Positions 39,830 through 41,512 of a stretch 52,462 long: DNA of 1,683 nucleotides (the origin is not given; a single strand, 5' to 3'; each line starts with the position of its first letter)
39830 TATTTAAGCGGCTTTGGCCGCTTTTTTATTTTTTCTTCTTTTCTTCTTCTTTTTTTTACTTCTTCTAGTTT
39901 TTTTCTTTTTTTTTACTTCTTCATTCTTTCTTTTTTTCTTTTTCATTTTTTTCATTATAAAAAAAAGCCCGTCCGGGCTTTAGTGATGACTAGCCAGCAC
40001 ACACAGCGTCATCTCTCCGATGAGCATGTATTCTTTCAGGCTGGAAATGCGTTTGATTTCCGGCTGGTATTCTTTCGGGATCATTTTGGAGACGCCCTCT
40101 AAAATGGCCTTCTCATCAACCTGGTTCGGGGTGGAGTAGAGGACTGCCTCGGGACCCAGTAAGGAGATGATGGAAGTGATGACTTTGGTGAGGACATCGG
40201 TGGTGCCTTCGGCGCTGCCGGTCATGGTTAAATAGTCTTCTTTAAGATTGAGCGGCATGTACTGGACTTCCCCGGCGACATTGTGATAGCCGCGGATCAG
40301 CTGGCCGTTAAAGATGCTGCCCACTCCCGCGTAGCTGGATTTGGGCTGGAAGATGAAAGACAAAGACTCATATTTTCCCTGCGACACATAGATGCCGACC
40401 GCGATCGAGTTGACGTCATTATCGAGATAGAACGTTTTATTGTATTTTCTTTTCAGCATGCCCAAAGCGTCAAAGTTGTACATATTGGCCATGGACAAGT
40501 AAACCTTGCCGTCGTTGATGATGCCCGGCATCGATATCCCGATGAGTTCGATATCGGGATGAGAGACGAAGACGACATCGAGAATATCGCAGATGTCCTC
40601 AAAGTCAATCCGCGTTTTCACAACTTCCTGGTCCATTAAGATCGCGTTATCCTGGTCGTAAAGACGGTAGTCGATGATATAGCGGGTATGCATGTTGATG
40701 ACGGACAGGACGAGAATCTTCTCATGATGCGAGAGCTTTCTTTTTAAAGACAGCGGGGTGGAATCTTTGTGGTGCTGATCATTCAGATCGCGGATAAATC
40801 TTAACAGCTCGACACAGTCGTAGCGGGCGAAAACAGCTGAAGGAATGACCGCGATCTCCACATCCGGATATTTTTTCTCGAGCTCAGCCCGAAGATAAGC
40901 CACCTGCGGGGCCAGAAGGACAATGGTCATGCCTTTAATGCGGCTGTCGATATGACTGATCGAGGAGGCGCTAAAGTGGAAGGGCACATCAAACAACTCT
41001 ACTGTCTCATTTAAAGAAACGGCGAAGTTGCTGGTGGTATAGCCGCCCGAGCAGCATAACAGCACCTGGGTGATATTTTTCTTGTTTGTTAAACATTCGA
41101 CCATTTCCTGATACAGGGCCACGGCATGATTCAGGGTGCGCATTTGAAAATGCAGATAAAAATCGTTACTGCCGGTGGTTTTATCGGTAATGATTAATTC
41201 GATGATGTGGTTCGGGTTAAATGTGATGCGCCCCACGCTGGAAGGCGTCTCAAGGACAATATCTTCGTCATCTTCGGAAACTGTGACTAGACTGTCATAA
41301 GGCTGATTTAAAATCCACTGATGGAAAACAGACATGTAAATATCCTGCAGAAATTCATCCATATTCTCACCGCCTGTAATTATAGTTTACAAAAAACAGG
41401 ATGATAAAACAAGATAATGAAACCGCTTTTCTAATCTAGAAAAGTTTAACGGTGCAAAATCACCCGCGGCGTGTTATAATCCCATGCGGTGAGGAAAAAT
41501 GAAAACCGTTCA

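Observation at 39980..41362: Covalent fusion of a cellobiose-type PTS EIIB domain to a catalytically degenerate ROK domain, with an unknown N-terminal domain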

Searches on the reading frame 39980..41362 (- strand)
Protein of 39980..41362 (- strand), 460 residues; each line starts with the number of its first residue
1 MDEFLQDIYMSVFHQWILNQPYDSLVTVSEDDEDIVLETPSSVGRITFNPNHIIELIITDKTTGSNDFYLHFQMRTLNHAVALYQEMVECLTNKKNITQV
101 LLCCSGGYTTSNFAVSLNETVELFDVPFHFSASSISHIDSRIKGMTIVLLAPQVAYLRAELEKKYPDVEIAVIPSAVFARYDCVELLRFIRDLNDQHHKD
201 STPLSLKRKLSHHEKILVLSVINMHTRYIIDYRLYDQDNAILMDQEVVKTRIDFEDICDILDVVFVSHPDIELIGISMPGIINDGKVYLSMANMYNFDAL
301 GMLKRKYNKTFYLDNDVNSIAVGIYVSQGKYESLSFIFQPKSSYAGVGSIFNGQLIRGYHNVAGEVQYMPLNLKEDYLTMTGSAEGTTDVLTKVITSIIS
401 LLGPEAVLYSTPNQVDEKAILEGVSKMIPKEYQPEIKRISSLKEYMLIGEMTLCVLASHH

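Call 3: search_protein_families(library=pfam, proteins=[window:39980-41362:-], max_evalue=10)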
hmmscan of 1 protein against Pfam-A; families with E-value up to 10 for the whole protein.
window:39980-41362:- (460 aa): 2 families
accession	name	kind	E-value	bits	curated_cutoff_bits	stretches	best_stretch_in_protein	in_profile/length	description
PF00480.26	ROK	-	1.5e-10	41.5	22.9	1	234-372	15-161/294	ROK family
PF02302.22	PTS_IIB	-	0.0047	18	23.6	1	100-175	2-75/90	PTS system, Lactose/Cellobiose specific IIB subunit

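Call 4: search_protein_families(library=ncbifam, proteins=[window:39980-41362:-], max_evalue=10)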
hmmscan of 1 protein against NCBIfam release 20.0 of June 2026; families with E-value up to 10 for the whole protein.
window:39980-41362:- (460 aa): 10 families
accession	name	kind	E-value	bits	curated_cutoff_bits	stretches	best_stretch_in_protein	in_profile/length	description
TIGR00853.1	pts-lac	subfamily_domain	3.1e-12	46.7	110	1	92-174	39-123/140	lactose/cellobiose PTS transporter subunit IIB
NF007796.0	PRK10499.1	equivalog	4.4e-09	36.6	157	1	99-188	5-94/106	PTS sugar transporter subunit IIB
NF042998.1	bglucokin_BglK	equivalog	1.4e-06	27.8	550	1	238-370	21-157/291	beta-glucoside kinase BglK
NF009835.0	PRK13310.1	equivalog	6.2e-05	22.5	380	1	234-382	16-169/303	N-acetylglucosamine kinase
NF045550.1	FrctkaseScrK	equivalog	0.00035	20.1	400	1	293-369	85-159/293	fructokinase ScrK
NF003461.0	PRK05082.1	subfamily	0.0012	18.2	283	1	267-368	52-156/291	N-acetylmannosamine kinase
NF045551.1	GK_Pyrobac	equivalog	0.0013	18.1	500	1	247-375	26-152/294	ATP-dependent glucokinase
NF007251.0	PRK09698.1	equivalog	0.0019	17.5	253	1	246-376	39-174/304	allose kinase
TIGR00744.1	ROK_glcA_fam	subfamily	0.0021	17.4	260.35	1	262-371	49-161/318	ROK family glucokinase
NF047937.1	TransRegNagC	equivalog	0.015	14.5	650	1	257-369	126-241/399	DNA-binding transcriptional regulator NagC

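Call 5: search_solved_structures(query=window:39980-41362:-, max_evalue=10, show_alignments=3)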
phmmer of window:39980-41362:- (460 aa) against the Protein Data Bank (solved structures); distinct sequences matched with E-value up to 10: 24.
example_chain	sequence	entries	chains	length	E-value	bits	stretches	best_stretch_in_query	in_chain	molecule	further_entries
5nck_A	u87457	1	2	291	3.2e-07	33.1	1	229-371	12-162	N-acetylmannosamine kinase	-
1h9c_A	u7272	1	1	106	8.5e-07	31.7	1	100-188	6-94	PTS SYSTEM, CHITOBIOSE-SPECIFIC IIB COMPONENT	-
2wy2_D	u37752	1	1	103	9.6e-07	31.5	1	100-188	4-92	N,N'-DIACETYLCHITOBIOSE-SPECIFIC PHOSPHOTRANSFERASE ENZYME IIB COMPONENT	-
1e2b_A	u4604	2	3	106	1.9e-05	27.3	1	100-188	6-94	ENZYME IIB-CELLOBIOSE | ENZYME IIB OF THE CELLOBIOSE-SPECIFIC PHOSPHOTRANSFERASE SYSTEM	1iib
2wwv_D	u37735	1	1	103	2.1e-05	27.1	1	100-188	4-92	N,N'-DIACETYLCHITOBIOSE-SPECIFIC PHOSPHOTRANSFERASE ENZYME IIB COMPONENT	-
2gup_A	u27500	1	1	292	0.00011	24.7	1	242-374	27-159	ROK family protein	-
2hoe_A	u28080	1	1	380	0.0017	20.8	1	296-379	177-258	N-acetylglucosamine kinase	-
4htl_A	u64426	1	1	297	0.028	16.8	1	253-369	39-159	Beta-glucoside kinase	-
2qm1_A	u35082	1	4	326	0.086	15.2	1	254-371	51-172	Glucokinase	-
4mge_A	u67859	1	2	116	0.096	15.1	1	99-163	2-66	PTS system, cellobiose-specific IIB component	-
6jda_A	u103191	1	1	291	0.11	14.9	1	266-368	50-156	N-acetylmannosamine kinase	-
6jdo_A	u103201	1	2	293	0.11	14.8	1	266-368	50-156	N-acetylmannosamine kinase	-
6jdh_A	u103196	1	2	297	0.11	14.8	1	266-368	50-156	N-acetylmannosamine kinase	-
3r8e_A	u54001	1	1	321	0.13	14.6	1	267-369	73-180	Hypothetical sugar kinase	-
3nbm_A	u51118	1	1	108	0.18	14.1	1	97-162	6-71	PTS system, lactose-specific IIBC components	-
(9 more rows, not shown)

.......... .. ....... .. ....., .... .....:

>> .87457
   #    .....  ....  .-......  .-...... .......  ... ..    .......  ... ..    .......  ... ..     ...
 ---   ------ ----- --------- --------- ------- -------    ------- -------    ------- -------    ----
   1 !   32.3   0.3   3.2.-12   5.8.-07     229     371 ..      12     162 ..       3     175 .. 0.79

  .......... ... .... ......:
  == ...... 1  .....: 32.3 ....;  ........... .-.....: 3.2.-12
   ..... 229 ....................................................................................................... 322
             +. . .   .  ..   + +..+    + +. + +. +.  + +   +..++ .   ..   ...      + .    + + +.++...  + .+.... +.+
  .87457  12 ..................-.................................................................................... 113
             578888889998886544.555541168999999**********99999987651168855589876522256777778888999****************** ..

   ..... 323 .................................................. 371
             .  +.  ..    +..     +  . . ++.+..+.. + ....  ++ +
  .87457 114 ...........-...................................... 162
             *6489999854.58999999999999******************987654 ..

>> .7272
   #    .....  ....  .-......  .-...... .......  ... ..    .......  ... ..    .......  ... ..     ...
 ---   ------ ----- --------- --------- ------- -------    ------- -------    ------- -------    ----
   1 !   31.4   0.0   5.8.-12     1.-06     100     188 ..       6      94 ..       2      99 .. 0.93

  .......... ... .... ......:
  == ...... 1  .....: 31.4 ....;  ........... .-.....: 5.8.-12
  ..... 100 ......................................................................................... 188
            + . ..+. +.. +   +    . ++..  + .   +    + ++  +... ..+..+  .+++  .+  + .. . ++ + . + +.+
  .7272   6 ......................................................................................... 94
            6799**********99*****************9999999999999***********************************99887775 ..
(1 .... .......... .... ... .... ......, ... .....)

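Call 6: find_homologous_proteins(query=window:39980-41362:-, max_evalue=0.001)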
Query window:39980-41362:- (460 aa): 125 proteins with E <= 0.001 among 4988 candidates; the best 120 are listed.
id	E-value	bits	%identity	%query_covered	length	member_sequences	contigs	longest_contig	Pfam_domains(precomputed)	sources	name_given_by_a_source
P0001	0.0e+0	1027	100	100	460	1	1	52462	PF00480.27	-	-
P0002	1.1e-121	425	45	99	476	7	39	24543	PF00480.27,PF02302.23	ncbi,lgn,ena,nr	ncbi:MAG: ROK family protein [Bacilli bacterium]|nr:ROK family protein [Bacilli bacterium]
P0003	3.2e-121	424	45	100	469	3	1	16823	PF00480.27,PF02302.23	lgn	-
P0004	1.4e-117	412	44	99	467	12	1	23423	PF00480.27,PF02302.23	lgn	-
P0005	6.0e-113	396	43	99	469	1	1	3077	PF00480.27,PF02302.23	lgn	-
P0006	2.4e-112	394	43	100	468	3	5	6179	PF00480.27,PF02302.23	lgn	-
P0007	3.6e-112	394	43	99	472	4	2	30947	PF00480.27,PF02302.23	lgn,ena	-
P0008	1.4e-111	392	44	99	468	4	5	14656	PF00480.27,PF02302.23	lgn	-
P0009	3.4e-111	391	42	99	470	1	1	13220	PF00480.27,PF02302.23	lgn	-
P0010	4.3e-110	387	42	100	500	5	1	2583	PF00480.27,PF02302.23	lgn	-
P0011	1.2e-108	382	44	99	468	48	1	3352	PF00480.27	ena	-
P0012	1.3e-106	375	42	99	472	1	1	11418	PF00480.27,PF02302.23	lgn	-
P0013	4.9e-106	374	41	99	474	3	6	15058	PF00480.27,PF02302.23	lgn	-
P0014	2.6e-105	371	40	99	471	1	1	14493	PF00480.27,PF02302.23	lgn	-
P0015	2.4e-104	368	41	100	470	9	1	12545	PF00480.27,PF02302.23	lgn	-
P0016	9.7e-104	366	41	99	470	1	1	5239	PF00480.27,PF02302.23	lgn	-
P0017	6.9e-103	363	41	99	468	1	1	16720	PF00480.27,PF02302.23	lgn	-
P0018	1.3e-102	362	40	99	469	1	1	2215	PF00480.27,PF02302.23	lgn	-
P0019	1.5e-102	362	41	99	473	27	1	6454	PF00480.27,PF02302.23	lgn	-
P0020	6.0e-102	360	40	99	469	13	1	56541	PF00480.27,PF02302.23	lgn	-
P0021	1.6e-101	359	40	99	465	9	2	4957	PF00480.27,PF02302.23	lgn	-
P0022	3.0e-101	358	39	99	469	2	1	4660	PF00480.27,PF02302.23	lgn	-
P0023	3.3e-101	358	40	99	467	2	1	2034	PF00480.27,PF02302.23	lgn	-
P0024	4.3e-101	357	40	99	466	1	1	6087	PF00480.27,PF02302.23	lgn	-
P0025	7.8e-100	353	46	78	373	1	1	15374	PF00480.27,PF02302.23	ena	-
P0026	2.0e-99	352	39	99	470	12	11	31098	PF00480.27,PF02302.23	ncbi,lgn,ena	-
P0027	4.6e-99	351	39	99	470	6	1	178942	PF00480.27,PF02302.23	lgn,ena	-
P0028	4.9e-99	351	40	99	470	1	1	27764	PF00480.27,PF02302.23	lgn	-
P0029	5.2e-99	350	40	99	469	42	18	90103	PF00480.27,PF02302.23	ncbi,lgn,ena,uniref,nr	ncbi:ROK family protein [Longibaculum muris]|uniref:ROK family protein n=1 Tax=Longibaculum muris Ta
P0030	1.4e-98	349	41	99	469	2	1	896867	PF00480.27,PF02302.23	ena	-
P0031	7.2e-98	347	39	99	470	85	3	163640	PF00480.27,PF02302.23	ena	-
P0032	8.3e-98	347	39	99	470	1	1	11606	PF00480.27,PF02302.23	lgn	-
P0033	9.7e-98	346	40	99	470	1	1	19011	PF00480.27,PF02302.23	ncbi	-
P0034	1.7e-97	345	39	99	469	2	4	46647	PF00480.27,PF02302.23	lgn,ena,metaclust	metaclust:\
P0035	2.6e-97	345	39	99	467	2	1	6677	PF00480.27,PF02302.23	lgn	-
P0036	4.8e-97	344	38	99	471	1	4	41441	PF00480.27,PF02302.23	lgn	-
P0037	6.0e-97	344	40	98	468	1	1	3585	PF00480.27,PF02302.23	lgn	-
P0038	6.9e-97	343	38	99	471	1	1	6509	PF00480.27,PF02302.23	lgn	-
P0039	1.0e-96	343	39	99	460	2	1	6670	PF00480.27,PF02302.23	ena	-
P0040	1.2e-96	343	38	99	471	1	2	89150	PF00480.27,PF02302.23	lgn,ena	-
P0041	2.7e-96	342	37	99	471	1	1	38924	PF00480.27,PF02302.23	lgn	-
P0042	4.1e-96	341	37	99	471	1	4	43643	PF00480.27,PF02302.23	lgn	-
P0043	4.3e-96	341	40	99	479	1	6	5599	PF00480.27,PF02302.23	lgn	-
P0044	5.6e-96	340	39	98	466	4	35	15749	PF00480.27,PF02302.23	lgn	-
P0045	3.6e-95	338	40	99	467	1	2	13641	PF00480.27,PF02302.23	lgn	-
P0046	3.8e-95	338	39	98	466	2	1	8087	PF00480.27,PF02302.23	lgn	-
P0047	4.3e-95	338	41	92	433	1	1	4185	PF00480.27,PF02302.23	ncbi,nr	ncbi:MAG: ROK family protein, partial [Erysipelotrichaceae bacterium]|nr:ROK family protein [Erysipe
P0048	5.6e-95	337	37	99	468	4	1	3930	PF00480.27,PF02302.23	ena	-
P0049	9.0e-94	333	37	99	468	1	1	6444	PF00480.27,PF02302.23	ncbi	ncbi:MAG: ROK family protein [Coprobacillaceae bacterium]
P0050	1.1e-93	333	38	99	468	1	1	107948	PF00480.27,PF02302.23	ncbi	-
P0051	1.9e-93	332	38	99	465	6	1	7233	PF00480.27,PF02302.23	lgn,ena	-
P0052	4.0e-93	331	37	99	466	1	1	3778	PF00480.27,PF02302.23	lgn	-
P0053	5.7e-93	331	41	97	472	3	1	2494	PF00480.27,PF02302.23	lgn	-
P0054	7.5e-93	330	37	97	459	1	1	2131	PF00480.27,PF02302.23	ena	-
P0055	5.8e-92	327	39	99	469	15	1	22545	PF00480.27,PF02302.23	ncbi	-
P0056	1.1e-91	326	40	98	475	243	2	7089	PF00480.27,PF02302.23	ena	-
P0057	2.3e-91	325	37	99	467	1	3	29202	PF00480.27,PF02302.23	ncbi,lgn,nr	ncbi:MAG: ROK family protein [Erysipelotrichaceae bacterium]|nr:ROK family protein [Erysipelotrichac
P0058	4.0e-91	324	36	98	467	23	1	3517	PF00480.27,PF02302.23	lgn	-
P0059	5.6e-91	324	38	99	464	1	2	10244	PF00480.27,PF02302.23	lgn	-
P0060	6.9e-91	324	37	99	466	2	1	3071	PF00480.27,PF02302.23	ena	-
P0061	8.7e-91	323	38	100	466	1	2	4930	PF00480.27,PF02302.23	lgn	-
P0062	1.9e-90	322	38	99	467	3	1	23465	PF00480.27,PF02302.23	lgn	-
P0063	2.1e-90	322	37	99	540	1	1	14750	PF00480.27,PF02302.23,PF12666.13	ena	-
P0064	2.3e-90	322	36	98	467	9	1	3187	PF00480.27,PF02302.23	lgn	-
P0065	3.4e-90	321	37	99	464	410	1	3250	PF00480.27,PF02302.23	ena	-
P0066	9.1e-90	320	38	98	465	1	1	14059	PF00480.27,PF02302.23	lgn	-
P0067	1.1e-89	320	38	99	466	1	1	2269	PF00480.27,PF02302.23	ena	-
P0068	9.2e-89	317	36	99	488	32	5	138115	PF00480.27,PF02302.23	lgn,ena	-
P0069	2.9e-88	315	37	98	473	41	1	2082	PF02302.23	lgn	-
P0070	3.8e-88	315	37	99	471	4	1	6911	PF00480.27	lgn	-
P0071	4.7e-88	314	35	98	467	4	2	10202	PF00480.27,PF02302.23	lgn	-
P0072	4.7e-88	314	37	99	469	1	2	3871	PF00480.27,PF02302.23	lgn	-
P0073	5.3e-88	314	35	99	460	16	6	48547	PF00480.27,PF02302.23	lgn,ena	-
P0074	3.2e-87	312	35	98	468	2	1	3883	PF00480.27,PF02302.23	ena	-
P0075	1.8e-85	306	38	99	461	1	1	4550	PF00480.27,PF02302.23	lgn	-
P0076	1.0e-84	303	37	99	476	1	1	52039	PF00480.27,PF02302.23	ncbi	-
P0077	1.7e-84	303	39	99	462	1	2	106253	PF00480.27,PF02302.23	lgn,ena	-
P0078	2.5e-84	302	36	98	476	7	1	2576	PF00480.27,PF02302.23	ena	-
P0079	4.0e-84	301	38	99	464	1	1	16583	PF00480.27,PF02302.23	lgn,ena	-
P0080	1.3e-83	300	33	99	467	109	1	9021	PF00480.27,PF02302.23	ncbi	-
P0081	3.4e-83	298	35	98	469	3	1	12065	PF00480.27,PF02302.23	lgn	-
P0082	3.7e-82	295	36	99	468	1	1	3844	PF00480.27,PF02302.23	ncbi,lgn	-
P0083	2.3e-81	292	33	99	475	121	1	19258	PF00480.27,PF02302.23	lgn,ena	-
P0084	6.6e-81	291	34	99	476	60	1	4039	PF00480.27,PF02302.23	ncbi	-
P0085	1.1e-80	290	36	99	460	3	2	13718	PF00480.27,PF02302.23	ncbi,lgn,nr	ncbi:MAG: ROK family protein [Erysipelotrichaceae bacterium]|nr:ROK family protein [Erysipelotrichac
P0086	2.3e-80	289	34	100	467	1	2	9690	PF00480.27,PF02302.23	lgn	-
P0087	2.5e-80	289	34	98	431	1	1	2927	PF00480.27,PF02302.23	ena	-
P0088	4.5e-80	288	34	99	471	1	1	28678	PF00480.27,PF02302.23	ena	-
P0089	6.4e-79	284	36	99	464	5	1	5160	PF00480.27,PF02302.23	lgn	-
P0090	1.5e-78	283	36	100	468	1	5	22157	PF00480.27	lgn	-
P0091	7.3e-78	281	34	99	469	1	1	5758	PF00480.27,PF02302.23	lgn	-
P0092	9.8e-78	280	34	99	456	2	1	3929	PF00480.27,PF02302.23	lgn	-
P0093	7.9e-77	277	35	99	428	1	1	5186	PF00480.27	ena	-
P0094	3.5e-76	275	35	99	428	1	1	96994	PF00480.27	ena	-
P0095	7.9e-76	274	35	99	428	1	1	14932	PF00480.27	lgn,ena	-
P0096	9.5e-76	274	36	99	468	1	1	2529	PF00480.27,PF02302.23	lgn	-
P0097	9.6e-76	274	35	99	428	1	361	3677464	PF00480.27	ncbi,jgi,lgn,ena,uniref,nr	ncbi:ROK family protein [Thomasclavelia ramosa]|jgi:galactitol-specific phosphotransferase system II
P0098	1.0e-75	274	35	99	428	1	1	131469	PF00480.27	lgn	-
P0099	1.2e-75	273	35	99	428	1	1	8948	PF00480.27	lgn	-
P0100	1.3e-75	273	35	99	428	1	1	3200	PF00480.27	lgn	-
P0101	1.3e-75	273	35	99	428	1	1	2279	PF00480.27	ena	-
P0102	1.6e-75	273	35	99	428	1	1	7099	PF00480.27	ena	-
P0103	2.1e-75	273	34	99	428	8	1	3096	PF00480.27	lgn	-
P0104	2.4e-75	272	34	99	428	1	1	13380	PF00480.27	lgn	-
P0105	2.6e-75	272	36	95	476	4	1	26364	PF00480.27,PF02302.23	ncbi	-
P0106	2.6e-75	272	35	99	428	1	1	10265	PF00480.27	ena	-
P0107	3.5e-75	272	34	99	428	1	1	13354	PF00480.27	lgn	-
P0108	6.2e-75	271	34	99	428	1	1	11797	PF00480.27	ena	-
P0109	6.9e-75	271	28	99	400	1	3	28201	PF00480.27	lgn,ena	-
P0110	8.0e-75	271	34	99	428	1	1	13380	PF00480.27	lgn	-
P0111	9.0e-75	271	35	98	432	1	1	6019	PF00480.27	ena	-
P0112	1.1e-74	270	34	99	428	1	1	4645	PF00480.27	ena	-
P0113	7.5e-74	268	34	99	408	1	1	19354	PF00480.27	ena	-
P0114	1.4e-71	260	35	97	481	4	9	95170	PF00480.27,PF02302.23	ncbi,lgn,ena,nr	ncbi:MAG: ROK family protein [Solobacterium sp.]|nr:ROK family protein [Solobacterium sp.]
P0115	2.8e-71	259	33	98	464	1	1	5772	PF00480.27,PF02302.23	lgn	-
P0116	2.0e-70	256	35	94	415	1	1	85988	PF00480.27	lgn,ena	-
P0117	4.6e-70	255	33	99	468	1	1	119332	PF00480.27,PF02302.23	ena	-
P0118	1.3e-69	254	33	98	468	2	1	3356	PF00480.27,PF02302.23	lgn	-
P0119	1.1e-67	247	34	96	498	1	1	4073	PF00480.27,PF02302.23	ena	-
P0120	6.4e-67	245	33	96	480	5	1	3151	PF00480.27,PF02302.23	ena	-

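Call 10: find_encoding_contigs(protein=P0029, flank=8000, max_places=2)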
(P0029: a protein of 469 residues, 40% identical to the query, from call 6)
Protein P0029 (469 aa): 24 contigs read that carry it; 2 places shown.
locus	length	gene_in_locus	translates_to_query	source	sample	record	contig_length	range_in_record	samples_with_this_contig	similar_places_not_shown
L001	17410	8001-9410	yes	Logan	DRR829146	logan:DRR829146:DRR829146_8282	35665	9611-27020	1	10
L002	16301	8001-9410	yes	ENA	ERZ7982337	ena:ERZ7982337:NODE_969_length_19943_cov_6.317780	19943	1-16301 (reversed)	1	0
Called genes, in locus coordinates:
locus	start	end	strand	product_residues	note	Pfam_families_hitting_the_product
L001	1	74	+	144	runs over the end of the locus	-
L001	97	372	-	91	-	PF20008:DUF6429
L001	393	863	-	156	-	-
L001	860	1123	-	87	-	PF13151:DUF3990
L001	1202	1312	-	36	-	PF13151:DUF3990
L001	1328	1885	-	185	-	PF02146:SIR2 (weak)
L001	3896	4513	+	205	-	PF00440:TetR_N (weak)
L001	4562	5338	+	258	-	PF00106:adh_short, PF08659:KR (weak), PF13561:adh_short_C2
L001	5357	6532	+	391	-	PF07690:MFS_1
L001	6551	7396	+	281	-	PF00106:adh_short, PF13561:adh_short_C2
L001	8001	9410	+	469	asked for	PF02302:PTS_IIB (weak), PF00480:ROK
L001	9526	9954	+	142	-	PF13401:AAA_22 (faint)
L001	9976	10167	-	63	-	PF00269:SASP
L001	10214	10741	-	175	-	PF13649:Methyltransf_25 (weak), PF06962:rRNA_methylase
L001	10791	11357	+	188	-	PF09997:DUF2238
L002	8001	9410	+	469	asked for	PF02302:PTS_IIB (weak), PF00480:ROK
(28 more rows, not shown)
